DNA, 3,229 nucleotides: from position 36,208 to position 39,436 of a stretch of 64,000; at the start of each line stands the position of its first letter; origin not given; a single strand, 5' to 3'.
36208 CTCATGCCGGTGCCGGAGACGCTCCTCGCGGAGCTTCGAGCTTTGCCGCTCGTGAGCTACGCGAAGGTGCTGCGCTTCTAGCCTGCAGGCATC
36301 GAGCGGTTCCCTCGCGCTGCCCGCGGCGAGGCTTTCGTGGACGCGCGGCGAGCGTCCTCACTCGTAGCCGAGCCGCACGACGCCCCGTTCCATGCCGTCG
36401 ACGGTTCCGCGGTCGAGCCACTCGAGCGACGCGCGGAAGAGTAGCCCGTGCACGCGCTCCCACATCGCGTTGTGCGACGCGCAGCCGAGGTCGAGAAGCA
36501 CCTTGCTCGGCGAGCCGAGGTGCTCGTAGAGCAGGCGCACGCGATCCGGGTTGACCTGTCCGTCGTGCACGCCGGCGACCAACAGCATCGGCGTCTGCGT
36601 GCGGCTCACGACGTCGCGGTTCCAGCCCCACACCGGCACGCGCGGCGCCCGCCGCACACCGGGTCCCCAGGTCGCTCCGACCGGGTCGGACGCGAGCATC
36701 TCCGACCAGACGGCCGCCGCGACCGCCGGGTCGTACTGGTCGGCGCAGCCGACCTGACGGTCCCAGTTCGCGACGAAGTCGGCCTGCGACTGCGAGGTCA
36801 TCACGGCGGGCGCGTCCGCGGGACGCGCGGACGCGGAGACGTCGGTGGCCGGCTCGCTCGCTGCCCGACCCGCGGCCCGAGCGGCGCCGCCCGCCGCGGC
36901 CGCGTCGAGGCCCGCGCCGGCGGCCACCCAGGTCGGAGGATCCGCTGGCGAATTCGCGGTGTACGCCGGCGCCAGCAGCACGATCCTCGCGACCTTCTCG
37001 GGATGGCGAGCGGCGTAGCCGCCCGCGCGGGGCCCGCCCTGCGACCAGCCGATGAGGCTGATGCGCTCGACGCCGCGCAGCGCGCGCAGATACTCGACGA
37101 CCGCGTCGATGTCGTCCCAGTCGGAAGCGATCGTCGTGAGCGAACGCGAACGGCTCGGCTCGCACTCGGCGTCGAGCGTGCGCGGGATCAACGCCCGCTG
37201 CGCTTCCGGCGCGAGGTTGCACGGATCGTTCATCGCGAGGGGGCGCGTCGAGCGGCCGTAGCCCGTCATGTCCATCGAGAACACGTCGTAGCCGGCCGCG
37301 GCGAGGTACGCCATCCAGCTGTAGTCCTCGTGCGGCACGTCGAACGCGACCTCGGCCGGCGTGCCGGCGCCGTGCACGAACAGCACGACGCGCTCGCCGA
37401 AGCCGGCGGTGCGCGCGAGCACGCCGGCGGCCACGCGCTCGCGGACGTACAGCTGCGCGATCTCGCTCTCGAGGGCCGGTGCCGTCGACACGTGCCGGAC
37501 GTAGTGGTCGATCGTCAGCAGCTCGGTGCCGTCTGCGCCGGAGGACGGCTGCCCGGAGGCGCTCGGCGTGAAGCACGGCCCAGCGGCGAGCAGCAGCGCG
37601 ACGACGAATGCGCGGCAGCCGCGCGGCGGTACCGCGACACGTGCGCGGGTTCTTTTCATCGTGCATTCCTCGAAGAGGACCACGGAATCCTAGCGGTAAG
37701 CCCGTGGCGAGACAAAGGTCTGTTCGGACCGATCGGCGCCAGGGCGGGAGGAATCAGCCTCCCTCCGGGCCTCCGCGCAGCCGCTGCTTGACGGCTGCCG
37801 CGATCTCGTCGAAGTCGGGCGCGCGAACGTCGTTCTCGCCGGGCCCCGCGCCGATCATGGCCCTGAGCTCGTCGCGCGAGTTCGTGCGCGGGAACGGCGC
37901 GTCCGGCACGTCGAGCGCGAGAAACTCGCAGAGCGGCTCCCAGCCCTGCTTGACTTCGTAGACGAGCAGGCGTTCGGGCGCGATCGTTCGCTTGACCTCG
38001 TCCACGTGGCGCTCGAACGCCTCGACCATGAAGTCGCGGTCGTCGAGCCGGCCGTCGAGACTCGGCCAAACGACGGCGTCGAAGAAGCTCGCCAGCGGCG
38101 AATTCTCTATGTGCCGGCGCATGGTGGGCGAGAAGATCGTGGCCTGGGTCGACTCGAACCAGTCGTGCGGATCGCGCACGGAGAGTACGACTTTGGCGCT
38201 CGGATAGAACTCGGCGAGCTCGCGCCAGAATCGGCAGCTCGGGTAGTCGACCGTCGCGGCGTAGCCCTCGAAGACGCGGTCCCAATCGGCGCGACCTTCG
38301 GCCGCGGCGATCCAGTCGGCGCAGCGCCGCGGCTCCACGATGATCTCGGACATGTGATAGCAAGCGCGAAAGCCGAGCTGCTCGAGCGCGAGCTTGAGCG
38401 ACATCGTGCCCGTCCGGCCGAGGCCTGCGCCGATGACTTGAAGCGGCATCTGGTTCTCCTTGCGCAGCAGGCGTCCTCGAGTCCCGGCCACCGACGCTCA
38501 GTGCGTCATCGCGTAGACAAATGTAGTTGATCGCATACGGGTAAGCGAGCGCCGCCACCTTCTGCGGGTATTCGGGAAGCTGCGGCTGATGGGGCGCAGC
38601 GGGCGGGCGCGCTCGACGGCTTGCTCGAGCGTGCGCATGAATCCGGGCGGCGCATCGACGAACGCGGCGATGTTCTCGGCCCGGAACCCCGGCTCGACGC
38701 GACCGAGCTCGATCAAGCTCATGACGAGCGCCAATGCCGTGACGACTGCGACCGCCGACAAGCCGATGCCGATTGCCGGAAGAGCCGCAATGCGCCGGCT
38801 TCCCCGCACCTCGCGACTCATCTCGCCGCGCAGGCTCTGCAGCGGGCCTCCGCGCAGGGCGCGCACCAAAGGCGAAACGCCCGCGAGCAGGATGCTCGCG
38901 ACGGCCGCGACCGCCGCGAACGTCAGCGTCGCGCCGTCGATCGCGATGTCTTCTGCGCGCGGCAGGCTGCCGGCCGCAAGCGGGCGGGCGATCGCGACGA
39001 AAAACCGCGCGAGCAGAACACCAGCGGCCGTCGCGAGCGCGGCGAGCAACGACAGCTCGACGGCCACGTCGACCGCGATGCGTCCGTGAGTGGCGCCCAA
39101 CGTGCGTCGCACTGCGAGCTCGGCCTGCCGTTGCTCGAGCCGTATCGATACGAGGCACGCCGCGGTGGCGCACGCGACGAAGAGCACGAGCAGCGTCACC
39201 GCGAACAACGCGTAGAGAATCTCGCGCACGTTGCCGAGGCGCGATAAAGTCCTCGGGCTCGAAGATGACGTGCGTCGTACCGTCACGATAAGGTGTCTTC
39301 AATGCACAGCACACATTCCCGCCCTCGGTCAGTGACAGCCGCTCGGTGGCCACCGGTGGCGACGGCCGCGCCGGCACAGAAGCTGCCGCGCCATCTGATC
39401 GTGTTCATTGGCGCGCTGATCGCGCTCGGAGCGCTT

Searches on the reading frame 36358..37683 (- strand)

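Call 65: search_protein_families(library=pfam, proteins=[window:36358-37683:-], max_evalue=0.00001)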
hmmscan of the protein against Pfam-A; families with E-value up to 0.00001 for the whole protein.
window:36358-37683:- (441 aa): 3 families
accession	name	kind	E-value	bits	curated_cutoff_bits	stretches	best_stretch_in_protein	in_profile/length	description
PF00561.26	Abhydrolase_1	-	6.7e-21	75.5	25.8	1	99-410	2-244/245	alpha/beta hydrolase fold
PF12146.15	Hydrolase_4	-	4e-16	59.5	27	1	99-255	6-125/239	Serine aminopeptidase, S33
PF12697.13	Abhydrolase_6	-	4.4e-07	31.2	26.3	1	100-356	1-177/217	Alpha/beta hydrolase family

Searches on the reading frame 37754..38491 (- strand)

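Call 65: search_protein_families(library=pfam, proteins=[window:37754-38491:-], max_evalue=0.00001)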
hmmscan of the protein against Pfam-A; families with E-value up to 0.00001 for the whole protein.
window:37754-38491:- (245 aa): 1 family
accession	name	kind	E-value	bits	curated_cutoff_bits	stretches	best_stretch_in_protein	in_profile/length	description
PF17784.7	Sulfotransfer_4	-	1.7e-64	218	22.8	1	18-208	1-214/215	Sulfotransferase domain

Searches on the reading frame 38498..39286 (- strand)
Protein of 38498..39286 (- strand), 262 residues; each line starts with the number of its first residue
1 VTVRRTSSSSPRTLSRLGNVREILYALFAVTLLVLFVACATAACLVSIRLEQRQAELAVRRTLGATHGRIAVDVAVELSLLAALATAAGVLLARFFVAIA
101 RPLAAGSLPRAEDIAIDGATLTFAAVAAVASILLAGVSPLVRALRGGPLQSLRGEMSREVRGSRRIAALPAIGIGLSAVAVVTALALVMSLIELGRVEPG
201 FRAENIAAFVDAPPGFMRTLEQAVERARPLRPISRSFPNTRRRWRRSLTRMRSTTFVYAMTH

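Call 65: search_protein_families(library=pfam, proteins=[window:38498-39286:-], max_evalue=0.00001)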
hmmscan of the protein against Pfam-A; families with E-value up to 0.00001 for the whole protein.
window:38498-39286:- (262 aa): 1 family
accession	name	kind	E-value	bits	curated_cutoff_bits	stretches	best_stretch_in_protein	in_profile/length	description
PF02687.27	FtsX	-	2.8e-09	37.5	25.5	1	29-146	2-118/120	FtsX-like permease C-terminal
